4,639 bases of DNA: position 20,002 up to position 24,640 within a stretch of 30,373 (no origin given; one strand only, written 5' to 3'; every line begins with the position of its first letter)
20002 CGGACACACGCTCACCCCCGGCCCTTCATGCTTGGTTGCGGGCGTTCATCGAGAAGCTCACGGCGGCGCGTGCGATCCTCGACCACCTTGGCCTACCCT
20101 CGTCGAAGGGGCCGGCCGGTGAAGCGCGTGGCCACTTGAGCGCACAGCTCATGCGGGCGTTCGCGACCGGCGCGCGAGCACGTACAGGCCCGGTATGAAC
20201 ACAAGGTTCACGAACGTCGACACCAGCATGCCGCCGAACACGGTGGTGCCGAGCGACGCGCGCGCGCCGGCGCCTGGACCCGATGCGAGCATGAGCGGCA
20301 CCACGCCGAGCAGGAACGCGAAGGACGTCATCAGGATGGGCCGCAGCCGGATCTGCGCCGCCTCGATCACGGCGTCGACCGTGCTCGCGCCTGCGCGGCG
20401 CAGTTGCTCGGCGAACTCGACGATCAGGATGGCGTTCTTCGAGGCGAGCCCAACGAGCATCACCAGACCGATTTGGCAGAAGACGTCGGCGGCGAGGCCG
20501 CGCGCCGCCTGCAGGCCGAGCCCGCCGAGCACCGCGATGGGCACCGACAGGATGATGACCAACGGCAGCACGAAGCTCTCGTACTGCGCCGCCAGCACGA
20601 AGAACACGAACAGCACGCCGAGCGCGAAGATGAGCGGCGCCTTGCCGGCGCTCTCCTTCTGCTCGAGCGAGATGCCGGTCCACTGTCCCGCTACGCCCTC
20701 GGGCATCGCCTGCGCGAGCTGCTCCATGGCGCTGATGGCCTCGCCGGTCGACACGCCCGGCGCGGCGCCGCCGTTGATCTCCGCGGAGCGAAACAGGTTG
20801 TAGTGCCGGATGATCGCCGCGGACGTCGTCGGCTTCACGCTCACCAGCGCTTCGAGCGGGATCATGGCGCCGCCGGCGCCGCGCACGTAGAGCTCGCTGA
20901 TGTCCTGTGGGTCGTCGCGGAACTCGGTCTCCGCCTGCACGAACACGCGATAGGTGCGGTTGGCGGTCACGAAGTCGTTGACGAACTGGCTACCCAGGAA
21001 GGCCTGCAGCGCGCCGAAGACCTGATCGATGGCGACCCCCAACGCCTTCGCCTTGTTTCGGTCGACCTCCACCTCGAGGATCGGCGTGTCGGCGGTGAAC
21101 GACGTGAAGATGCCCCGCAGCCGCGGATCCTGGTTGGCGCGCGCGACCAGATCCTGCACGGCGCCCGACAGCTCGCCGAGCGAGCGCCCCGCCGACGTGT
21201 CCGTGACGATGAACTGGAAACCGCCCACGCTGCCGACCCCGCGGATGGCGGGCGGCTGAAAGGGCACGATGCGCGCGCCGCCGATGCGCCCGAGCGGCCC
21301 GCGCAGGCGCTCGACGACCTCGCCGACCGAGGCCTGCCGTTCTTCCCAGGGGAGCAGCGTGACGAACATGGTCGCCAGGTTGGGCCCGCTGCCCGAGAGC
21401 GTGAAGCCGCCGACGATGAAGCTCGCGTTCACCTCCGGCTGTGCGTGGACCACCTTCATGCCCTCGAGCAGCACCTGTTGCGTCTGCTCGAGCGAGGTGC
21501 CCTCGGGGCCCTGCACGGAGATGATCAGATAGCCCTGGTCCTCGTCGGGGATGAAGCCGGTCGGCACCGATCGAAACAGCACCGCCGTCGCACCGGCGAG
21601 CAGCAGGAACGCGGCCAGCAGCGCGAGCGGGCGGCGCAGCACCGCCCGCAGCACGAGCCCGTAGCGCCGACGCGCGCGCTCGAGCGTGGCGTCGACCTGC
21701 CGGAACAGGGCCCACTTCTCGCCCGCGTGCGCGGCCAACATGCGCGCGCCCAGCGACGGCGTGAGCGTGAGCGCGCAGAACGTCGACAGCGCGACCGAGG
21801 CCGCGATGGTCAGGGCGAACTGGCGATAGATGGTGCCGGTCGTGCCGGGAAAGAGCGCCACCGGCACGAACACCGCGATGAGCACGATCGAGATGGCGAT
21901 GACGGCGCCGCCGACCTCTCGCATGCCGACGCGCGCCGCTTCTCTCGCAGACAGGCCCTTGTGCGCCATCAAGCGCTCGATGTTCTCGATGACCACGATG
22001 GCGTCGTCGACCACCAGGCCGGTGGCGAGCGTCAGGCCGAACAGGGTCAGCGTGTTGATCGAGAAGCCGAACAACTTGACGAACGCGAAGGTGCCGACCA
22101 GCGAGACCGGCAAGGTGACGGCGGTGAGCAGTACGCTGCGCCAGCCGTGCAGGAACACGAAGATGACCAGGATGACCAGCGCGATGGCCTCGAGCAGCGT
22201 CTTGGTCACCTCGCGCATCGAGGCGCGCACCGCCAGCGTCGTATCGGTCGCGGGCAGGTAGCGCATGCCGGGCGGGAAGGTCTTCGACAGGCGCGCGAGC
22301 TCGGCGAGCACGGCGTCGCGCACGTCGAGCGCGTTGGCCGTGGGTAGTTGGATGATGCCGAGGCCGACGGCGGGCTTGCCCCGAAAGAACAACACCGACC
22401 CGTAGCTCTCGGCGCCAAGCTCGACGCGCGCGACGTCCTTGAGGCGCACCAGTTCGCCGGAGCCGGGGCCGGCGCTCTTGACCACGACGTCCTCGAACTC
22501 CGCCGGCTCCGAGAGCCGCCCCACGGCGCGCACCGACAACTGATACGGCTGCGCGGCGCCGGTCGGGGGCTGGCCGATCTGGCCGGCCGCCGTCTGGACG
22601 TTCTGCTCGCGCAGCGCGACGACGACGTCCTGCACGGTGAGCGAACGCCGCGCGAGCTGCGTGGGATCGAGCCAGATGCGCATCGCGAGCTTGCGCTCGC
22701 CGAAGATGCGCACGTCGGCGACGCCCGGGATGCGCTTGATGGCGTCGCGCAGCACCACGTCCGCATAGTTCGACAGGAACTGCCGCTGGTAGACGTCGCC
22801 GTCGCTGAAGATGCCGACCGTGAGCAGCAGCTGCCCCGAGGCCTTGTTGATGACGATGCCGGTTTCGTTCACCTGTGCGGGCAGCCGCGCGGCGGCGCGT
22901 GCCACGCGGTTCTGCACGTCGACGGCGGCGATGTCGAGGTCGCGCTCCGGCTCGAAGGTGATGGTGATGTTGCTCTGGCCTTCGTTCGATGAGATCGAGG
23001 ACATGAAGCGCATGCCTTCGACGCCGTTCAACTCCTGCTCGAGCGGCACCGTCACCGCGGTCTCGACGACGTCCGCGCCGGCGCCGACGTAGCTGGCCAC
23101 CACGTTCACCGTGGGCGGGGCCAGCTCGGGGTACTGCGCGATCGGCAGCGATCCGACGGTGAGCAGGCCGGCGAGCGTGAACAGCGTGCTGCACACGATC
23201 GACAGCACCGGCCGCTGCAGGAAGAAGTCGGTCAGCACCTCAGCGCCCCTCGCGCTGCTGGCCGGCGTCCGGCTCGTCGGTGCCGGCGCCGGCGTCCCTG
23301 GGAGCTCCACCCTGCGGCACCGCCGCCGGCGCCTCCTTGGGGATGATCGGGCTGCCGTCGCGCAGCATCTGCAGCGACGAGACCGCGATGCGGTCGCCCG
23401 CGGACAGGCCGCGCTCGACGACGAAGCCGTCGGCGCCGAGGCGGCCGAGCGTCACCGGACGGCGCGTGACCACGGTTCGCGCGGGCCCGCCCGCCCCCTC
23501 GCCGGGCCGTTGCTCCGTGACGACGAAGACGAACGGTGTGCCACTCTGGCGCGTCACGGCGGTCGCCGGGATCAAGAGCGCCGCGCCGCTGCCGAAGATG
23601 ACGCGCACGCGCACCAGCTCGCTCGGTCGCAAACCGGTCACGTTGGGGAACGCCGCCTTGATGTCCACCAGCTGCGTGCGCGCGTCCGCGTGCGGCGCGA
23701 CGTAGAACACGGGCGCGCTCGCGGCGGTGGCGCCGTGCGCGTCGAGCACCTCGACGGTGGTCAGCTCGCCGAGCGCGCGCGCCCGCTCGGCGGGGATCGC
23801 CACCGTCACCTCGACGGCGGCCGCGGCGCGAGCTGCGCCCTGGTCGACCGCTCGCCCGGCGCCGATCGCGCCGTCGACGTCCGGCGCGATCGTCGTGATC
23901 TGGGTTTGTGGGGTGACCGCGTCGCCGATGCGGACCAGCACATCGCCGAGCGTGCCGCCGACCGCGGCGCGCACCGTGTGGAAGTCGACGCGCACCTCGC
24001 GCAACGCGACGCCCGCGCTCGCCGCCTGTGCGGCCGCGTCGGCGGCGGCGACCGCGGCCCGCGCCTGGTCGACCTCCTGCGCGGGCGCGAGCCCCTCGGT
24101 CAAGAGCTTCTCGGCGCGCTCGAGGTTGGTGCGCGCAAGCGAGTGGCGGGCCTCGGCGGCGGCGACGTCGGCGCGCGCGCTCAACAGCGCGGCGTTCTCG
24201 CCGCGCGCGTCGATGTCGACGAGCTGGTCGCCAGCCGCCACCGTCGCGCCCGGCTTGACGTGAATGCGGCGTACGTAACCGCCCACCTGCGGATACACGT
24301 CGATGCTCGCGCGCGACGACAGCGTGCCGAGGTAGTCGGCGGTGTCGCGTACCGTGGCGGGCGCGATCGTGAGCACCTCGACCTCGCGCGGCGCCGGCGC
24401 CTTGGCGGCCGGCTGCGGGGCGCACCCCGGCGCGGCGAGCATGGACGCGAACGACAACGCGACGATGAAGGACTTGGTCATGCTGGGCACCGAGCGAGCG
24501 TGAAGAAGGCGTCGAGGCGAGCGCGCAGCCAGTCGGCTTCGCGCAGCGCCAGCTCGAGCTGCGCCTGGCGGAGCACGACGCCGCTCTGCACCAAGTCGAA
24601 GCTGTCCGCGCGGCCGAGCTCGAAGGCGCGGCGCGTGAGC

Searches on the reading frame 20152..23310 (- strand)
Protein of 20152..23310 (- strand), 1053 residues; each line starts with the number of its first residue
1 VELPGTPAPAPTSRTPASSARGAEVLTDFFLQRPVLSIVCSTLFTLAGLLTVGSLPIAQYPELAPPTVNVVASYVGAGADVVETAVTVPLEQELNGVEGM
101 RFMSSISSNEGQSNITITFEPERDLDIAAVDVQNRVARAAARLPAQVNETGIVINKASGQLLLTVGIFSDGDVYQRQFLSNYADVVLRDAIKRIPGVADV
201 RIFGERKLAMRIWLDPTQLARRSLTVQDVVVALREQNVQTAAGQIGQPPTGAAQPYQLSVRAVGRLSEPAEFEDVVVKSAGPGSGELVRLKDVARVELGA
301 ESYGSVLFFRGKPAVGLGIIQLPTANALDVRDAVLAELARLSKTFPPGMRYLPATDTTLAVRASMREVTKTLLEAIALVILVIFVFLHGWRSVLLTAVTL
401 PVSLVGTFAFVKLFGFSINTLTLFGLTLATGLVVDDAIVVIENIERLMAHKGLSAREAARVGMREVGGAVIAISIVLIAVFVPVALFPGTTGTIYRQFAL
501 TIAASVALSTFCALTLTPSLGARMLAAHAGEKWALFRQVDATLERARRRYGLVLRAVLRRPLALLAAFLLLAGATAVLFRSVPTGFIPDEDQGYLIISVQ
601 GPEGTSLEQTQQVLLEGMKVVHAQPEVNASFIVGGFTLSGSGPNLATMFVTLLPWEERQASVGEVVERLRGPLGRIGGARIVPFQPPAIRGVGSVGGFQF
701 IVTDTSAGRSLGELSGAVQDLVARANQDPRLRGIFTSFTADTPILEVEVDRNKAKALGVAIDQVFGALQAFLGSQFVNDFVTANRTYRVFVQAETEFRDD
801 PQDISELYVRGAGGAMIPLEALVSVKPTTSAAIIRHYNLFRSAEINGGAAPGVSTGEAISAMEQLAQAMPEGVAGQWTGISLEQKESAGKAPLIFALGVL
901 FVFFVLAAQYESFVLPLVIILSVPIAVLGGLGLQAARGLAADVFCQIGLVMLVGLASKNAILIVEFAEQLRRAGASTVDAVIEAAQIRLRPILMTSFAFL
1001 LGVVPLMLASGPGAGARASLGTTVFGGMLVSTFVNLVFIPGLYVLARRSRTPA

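Call 11: search_protein_families(library=pfam, proteins=[window:20152-23310:-], max_evalue=1)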
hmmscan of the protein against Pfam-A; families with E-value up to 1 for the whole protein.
window:20152-23310:- (1053 aa): 3 families
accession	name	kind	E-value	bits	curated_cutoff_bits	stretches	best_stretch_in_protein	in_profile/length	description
PF00873.25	ACR_tran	-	0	1117.3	28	1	27-1046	2-1020/1021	AcrB/AcrD/AcrF family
PF03176.21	MMPL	-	1.6e-10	40.9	20.5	2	858-1049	106-305/333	MMPL family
PF02355.23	SecD_SecF_C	-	0.072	12.9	20.5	1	368-513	33-175/189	Protein export membrane protein SecD/SecF, C-terminal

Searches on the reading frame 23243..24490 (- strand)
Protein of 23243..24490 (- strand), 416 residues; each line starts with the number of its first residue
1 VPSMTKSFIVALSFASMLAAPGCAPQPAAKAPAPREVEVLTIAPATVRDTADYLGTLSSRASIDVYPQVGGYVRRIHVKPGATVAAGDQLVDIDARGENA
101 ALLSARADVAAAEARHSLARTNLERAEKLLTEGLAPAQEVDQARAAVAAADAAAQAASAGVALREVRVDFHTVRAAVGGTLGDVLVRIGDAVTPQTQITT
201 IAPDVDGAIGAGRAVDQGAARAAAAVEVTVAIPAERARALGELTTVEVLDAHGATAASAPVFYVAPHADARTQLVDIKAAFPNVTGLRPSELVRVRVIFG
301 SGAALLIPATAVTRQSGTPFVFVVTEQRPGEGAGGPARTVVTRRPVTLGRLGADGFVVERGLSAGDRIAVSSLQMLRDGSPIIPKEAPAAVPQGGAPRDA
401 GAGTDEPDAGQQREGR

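Call 11: search_protein_families(library=pfam, proteins=[window:23243-24490:-], max_evalue=1)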
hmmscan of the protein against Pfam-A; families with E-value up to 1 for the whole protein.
window:23243-24490:- (416 aa): 8 families
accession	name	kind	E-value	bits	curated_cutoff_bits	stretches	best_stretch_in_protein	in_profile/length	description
PF16576.10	HlyD_D23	-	8.3e-09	35.5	30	1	60-202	17-140/214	Barrel-sandwich domain of CusB or HlyD membrane-fusion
PF13437.12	HlyD_3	-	4.3e-06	27.9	22.2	1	172-284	1-96/106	HlyD family secretion protein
PF00364.28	Biotin_lipoyl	-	0.0015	18.7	22.1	1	67-93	6-73/73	Biotin-requiring enzyme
PF13533.13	Biotin_lipoyl_2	-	0.0025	18.1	29.8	1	67-94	5-32/32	Biotin-lipoyl like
PF15919.11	HicB_lk_antitox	-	0.17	12.5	27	1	200-251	15-66/123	HicB_like antitoxin of bacterial toxin-antitoxin system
PF00700.27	Flagellin_C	-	0.28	12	23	1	101-157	10-66/86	Bacterial flagellin C-terminal helical region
PF02321.23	OEP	-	0.4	10.9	22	1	101-159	115-173/187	Outer membrane efflux protein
PF00529.27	CusB_dom_1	-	0.54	11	26.5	0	195-370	12-89/89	Cation efflux system protein CusB domain 1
